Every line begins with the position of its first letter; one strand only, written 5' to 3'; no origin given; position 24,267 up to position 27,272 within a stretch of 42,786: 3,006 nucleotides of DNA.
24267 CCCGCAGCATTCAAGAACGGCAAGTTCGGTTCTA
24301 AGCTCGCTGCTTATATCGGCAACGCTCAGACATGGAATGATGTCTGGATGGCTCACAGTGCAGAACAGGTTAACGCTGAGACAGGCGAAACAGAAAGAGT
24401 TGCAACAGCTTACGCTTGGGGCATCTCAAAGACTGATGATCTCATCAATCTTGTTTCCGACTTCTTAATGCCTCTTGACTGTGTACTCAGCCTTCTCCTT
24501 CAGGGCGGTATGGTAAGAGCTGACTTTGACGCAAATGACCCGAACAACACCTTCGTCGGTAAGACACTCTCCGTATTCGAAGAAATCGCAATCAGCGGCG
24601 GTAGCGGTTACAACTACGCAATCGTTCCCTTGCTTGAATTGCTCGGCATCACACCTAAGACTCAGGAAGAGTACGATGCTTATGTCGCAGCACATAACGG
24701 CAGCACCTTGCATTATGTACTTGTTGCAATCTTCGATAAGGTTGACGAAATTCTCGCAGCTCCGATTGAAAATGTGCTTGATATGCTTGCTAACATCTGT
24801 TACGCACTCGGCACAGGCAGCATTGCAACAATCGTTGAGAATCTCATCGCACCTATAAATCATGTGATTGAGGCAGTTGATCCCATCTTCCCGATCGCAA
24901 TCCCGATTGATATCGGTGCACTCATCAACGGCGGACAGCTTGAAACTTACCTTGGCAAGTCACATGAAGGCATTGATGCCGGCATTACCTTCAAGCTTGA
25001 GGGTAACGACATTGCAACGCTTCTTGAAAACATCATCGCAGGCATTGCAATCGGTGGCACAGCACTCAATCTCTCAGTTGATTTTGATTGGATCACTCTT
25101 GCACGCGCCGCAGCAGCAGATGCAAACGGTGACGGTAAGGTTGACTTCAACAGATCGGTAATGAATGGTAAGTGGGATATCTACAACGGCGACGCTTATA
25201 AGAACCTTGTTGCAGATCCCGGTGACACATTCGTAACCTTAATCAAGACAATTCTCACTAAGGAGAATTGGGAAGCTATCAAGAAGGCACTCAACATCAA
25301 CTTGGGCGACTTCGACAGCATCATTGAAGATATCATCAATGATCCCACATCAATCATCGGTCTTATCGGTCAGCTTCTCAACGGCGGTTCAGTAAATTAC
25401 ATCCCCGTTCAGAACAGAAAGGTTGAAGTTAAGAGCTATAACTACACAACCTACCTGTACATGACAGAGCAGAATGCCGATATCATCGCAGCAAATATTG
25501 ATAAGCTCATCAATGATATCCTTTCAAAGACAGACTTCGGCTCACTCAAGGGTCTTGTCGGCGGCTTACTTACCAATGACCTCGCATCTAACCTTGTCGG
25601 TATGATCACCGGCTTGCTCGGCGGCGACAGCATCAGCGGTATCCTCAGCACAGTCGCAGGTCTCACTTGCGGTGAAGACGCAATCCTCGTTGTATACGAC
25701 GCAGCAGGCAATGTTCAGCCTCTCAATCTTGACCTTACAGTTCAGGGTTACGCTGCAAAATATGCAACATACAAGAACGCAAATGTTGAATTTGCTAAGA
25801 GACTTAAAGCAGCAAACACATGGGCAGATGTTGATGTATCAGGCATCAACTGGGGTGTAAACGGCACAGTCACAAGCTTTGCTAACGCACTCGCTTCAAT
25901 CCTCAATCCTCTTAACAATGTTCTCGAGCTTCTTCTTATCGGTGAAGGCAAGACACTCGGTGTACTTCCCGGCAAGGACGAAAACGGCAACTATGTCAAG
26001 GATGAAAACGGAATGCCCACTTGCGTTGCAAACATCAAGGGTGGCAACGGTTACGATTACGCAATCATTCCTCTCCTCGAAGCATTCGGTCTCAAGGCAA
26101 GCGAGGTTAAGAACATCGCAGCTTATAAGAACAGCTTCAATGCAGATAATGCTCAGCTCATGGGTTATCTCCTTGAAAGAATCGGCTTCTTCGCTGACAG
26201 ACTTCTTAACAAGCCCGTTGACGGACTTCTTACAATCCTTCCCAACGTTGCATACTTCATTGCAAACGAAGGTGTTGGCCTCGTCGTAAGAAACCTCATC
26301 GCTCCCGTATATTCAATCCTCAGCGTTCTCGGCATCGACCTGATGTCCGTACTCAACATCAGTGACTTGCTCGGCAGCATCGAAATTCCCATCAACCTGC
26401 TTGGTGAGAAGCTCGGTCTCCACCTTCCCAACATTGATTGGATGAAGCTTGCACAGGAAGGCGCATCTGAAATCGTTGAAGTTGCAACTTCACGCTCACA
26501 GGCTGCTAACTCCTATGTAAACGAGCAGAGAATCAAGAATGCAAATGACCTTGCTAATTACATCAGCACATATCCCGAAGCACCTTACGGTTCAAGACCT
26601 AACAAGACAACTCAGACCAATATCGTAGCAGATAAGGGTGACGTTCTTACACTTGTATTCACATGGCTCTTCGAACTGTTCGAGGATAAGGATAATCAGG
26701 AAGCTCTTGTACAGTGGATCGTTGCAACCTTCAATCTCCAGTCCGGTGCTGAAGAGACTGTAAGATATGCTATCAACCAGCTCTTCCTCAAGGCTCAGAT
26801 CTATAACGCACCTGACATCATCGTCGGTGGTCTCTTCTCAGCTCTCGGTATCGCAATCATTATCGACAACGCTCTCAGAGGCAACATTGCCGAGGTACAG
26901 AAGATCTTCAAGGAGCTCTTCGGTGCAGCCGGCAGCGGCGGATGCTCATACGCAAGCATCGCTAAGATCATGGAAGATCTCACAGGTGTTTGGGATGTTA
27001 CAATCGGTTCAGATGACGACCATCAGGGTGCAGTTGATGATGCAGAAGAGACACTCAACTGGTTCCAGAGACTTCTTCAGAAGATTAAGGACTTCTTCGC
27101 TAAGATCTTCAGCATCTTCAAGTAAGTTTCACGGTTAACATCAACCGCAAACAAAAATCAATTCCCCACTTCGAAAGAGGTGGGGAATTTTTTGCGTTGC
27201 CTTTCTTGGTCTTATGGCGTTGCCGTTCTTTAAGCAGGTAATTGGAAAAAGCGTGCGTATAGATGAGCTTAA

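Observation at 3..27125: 27-kb stop-free ORF, still open at the window edge, with no domain I can recognise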

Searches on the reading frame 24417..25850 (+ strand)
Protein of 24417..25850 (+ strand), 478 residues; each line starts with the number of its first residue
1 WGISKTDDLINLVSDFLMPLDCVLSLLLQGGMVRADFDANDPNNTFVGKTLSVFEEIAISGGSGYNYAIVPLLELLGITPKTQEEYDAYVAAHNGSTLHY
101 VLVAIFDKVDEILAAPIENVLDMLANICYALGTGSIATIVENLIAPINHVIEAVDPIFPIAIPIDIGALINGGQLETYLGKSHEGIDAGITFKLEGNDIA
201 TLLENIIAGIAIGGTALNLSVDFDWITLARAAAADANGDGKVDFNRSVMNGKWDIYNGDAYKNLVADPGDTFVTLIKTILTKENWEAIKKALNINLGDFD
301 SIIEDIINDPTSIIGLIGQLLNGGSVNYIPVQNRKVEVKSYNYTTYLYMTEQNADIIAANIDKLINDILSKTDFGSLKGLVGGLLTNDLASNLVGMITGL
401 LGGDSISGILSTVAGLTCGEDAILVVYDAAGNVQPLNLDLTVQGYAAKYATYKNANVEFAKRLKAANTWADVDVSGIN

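Call 72: predict_structure(alignment_id=A4)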
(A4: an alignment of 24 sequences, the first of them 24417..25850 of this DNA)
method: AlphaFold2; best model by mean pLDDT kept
length: 478 residues; sequences in the alignment: 24
mean_pLDDT: 73.8   pTM: 0.61
mean pLDDT of the five models: 73.8, 73.7, 72.8, 69.4, 66.5
residues with pLDDT >= 90: 30; 70-90: 268; 50-70: 158; < 50: 22
segments of 3 or more residues with pLDDT < 50: 332-343, 346-349
pLDDT, mean of each block of 10 residues (from residue 1): 79 81 80 57 58 58 82 89 89 89 91 80 89 83 79 80 86 80 87 85 77 73 88 85 82 56 82 82 79 64 62 56 54 45 50 62 70 71 65 70 63 58 66 67 81 81 82 70
secondary structure, 60 per line:
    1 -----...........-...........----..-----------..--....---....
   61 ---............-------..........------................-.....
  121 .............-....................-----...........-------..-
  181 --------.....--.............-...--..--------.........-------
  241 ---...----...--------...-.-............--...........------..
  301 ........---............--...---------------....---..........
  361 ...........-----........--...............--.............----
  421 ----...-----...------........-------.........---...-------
elements in order: H6-16 H18-28 E50-53 E57-60 H64-75 H83-92 H99-114 H116-133 H135-154 E160-165 H166-170 E189-193 H196-208 E210-212 H225-232 E244-246 E262-264 H268-279 H282-292 H299-308 H312-323 E326-328 H344-347 H351-371 H377-384 H387-401 H404-416 E425-427 E433-435 H442-449 H457-465

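Call 75: fold_search(model_id=the predicted structure, library=pdb)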
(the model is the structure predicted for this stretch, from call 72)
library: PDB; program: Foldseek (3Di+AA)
matches with E <= 10: 11; with E <= 0.001: 0
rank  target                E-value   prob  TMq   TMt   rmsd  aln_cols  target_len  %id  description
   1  5h7c_C                1.2e+00  0.04  0.10  0.12  33.3       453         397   10  Crystal structure of a repeat protein with two Protein A-DHR14 repeat modules (released 2017-06-28)
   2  5yki_A                3.8e+00  0.02  0.09  0.11  29.2       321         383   11  Crystal structure of the engineered nine-repeat PUF domain in complex with cognate 9nt-RNA (released 2018-03-14)
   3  3qnq_D                4.4e+00  0.04  0.07  0.08  35.0       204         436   15  Crystal structure of the transporter ChbC, the IIC component from the N,N'-diacetylchitobiose-specific phosphotransfer (released 2011-04-06)
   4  7zqp_b                6.0e+00  0.07  0.05  0.03  16.0        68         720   12  Tail tip of siphophage T5 : open cone after interaction with bacterial receptor FhuA (released 2023-02-08)
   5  6a73_A                6.6e+00  0.01  0.06  0.08  39.5       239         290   11  Complex structure of CSN2 with IP6 (released 2019-07-03)
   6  9y2b_A                7.0e+00  0.01  0.09  0.06  29.2       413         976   11  Cryo-EM structure of the human TRPM4 channel in complex with EGTA and DAB at 37 degrees Celsius (released 2026-02-04)
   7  8p26_J                7.7e+00  0.01  0.06  0.13  20.9       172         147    9  Crystal structure of Arabidopsis thaliana PAXX (released 2023-06-28)
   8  6y8q_A                8.2e+00  0.01  0.05  0.11  16.5       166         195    7  AbiEi antitoxin from Streptococcus agalactiae (released 2020-12-16)
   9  3l82_A                8.2e+00  0.01  0.08  0.11  26.1       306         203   11  X-ray Crystal structure of TRF1 and Fbx4 complex (released 2010-03-09)
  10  5ckw_B                8.6e+00  0.02  0.07  0.08  25.0       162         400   16  Crystal structure of LegK4_AMPPNP Kinase (released 2015-10-14)
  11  3ods                  8.6e+00  0.01  0.10  0.13  27.9       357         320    9  Crystal structure of the K185A mutant of the N-terminal domain of human Symplekin (released 2010-10-06)

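Call 85: fold_search(model_id=the predicted structure, library=viral)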
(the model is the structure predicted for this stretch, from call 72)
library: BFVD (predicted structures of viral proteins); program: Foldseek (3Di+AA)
matches with E <= 10: 39; with E <= 0.001: 0
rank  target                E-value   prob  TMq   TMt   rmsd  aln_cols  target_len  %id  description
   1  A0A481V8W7            7.4e-01  0.02  0.08  0.10  31.7       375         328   10  Uncharacterized protein [Trichoplusia ni single nucleopolyhedrovirus]
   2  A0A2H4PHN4            1.8e+00  0.05  0.09  0.12  28.9       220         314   11  Homing endonuclease [Dickeya phage PP35]
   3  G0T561                2.2e+00  0.08  0.09  0.09  26.3       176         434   12  Resolvase HTH domain-containing protein [Wiseana iridescent virus]
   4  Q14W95                3.0e+00  0.03  0.07  0.06  37.3       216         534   14  ORF11 [Ranid herpesvirus 2]
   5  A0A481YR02            3.3e+00  0.01  0.09  0.04  42.6       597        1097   11  Uncharacterized protein [Pithovirus LCDPAC02]
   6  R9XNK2                3.8e+00  0.02  0.07  0.06  47.1       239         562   12  Putative reverse transcriptase [Cotesia sesamiae Mombasa bracovirus]
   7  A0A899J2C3            4.3e+00  0.06  0.06  0.20  27.5       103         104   11  (no name in the UniProt tables at hand)
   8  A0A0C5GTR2            4.3e+00  0.01  0.07  0.12  26.8       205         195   11  Polyprotein (Fragment) [Border disease virus]
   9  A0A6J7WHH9            4.5e+00  0.02  0.08  0.15  32.1       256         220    9  HNHc domain containing protein [uncultured Caudovirales phage]
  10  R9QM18                4.7e+00  0.03  0.07  0.15  25.4       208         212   13  Bro-N domain-containing protein [Lactococcus phage BM13]
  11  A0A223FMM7            4.7e+00  0.01  0.09  0.09  20.8       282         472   12  Kelch-like protein [Murmansk poxvirus]
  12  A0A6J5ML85            4.7e+00  0.01  0.08  0.07  31.2       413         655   10  Uncharacterized protein [uncultured Caudovirales phage]
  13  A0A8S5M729            5.0e+00  0.02  0.09  0.13  30.7       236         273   11  Uncharacterized protein [Siphoviridae sp. ctrgt10]
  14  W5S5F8                5.0e+00  0.02  0.06  0.08  35.6       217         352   12  Uncharacterized protein [Pithovirus sibericum]
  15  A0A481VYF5            5.2e+00  0.01  0.09  0.13  32.7       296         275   12  (no name in the UniProt tables at hand)
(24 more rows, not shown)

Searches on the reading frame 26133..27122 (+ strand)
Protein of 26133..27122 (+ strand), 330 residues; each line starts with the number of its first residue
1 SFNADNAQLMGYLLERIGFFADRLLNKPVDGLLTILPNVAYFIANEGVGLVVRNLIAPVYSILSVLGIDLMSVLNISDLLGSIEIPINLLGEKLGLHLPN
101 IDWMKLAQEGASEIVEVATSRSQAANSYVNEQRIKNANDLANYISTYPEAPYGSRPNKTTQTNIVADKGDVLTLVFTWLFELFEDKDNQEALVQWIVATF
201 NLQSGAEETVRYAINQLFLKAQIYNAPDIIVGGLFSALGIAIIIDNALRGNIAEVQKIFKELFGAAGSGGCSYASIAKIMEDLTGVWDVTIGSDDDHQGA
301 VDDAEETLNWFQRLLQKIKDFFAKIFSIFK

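Call 47: find_related_loci(query=A2, collection=genome_contigs, flank=10000)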
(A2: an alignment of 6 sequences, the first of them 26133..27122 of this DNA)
Query A2 (330 aa) in genome_contigs; peptide patterns used: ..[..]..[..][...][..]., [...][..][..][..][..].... (x = any residue, [..] = any of these).
119 stretches matched a pattern; 70 encode a relative of the query (tblastn E <= 1e-3); 68 distinct loci.
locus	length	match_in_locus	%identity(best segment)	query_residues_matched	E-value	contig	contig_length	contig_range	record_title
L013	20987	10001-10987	79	1-330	9e-178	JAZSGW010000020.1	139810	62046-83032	MAG: Acutalibacteraceae bacterium isolate T1900044577_TS20190043.MAGScoT_cleanbin_000014 SGB_512_k141_865480, whole geno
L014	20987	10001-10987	79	1-330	5e-177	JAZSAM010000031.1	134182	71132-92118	MAG: Acutalibacteraceae bacterium isolate T1900044936_TS20190402.MAGScoT_cleanbin_000007 SGB_3443_k141_1506285, whole ge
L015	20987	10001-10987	79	1-330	3e-177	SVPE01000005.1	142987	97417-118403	MAG: Oscillospiraceae bacterium isolate SIG583 NODE_2426_length_142987_cov_5.555824, whole genome shotgun sequence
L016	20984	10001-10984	78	2-330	3e-176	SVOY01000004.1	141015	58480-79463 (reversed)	MAG: Oscillospiraceae bacterium isolate SIG577 NODE_543_length_141015_cov_3.384355, whole genome shotgun sequence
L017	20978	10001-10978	76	5-330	7e-169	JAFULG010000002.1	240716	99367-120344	MAG: Clostridia bacterium isolate RGIG4597 Roe_deer_Rectum-3__c1443, whole genome shotgun sequence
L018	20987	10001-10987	78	1-330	1e-167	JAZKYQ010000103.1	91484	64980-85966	MAG: Acutalibacteraceae bacterium isolate T1900045100_TC20190094.MAGScoT_cleanbin_000010 SGB_4756_k141_602524, whole gen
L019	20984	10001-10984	72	7-330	2e-158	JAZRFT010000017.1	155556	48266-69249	MAG: Acutalibacteraceae bacterium isolate T1900045494_YK20190188.MAGScoT_cleanbin_000031 SGB_7410_k141_529963, whole gen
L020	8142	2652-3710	64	2-330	3e-149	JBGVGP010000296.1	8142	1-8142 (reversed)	MAG: Acutalibacteraceae bacterium isolate fecal_MAG_364 fecal_MAG_364_contig_0296, whole genome shotgun sequence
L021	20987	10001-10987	60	2-330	1e-126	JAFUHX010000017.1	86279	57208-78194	MAG: Clostridia bacterium isolate RGIG4510 Roe_deer_Rectum-1__c1952, whole genome shotgun sequence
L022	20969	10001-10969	58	5-330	1e-119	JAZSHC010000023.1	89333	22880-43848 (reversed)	MAG: Acutalibacteraceae bacterium isolate T1900044576_TS20190042.MAGScoT_cleanbin_000030 SGB_500_k141_989594, whole geno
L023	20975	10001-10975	56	5-330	1e-118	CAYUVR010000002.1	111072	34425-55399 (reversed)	MAG TPA_asm: uncultured Faecalibacterium sp. isolate SRP315200_co2_478 genome assembly, contig: NODE_24_length_111072_co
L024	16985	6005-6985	56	3-330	9e-118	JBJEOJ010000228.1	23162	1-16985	MAG: Acutalibacteraceae bacterium isolate LOHA20_bin.012 NODE_988_length_23162_cov_7.280218, whole genome shotgun sequen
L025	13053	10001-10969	56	5-330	2e-117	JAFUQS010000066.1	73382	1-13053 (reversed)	MAG: Clostridia bacterium isolate RGIG4739 Roe_deer_Rectum.Co__c1357560, whole genome shotgun sequence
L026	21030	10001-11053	55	4-330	2e-117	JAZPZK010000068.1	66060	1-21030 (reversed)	MAG: Acutalibacteraceae bacterium isolate T1900044645_TS20190111.MAGScoT_cleanbin_000031 SGB_1342_k141_759051, whole gen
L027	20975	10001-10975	56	5-330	9e-117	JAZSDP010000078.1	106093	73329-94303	MAG: Acutalibacteraceae bacterium isolate T1900044596_TS20190062.MAGScoT_cleanbin_000041 SGB_667_k141_658467, whole geno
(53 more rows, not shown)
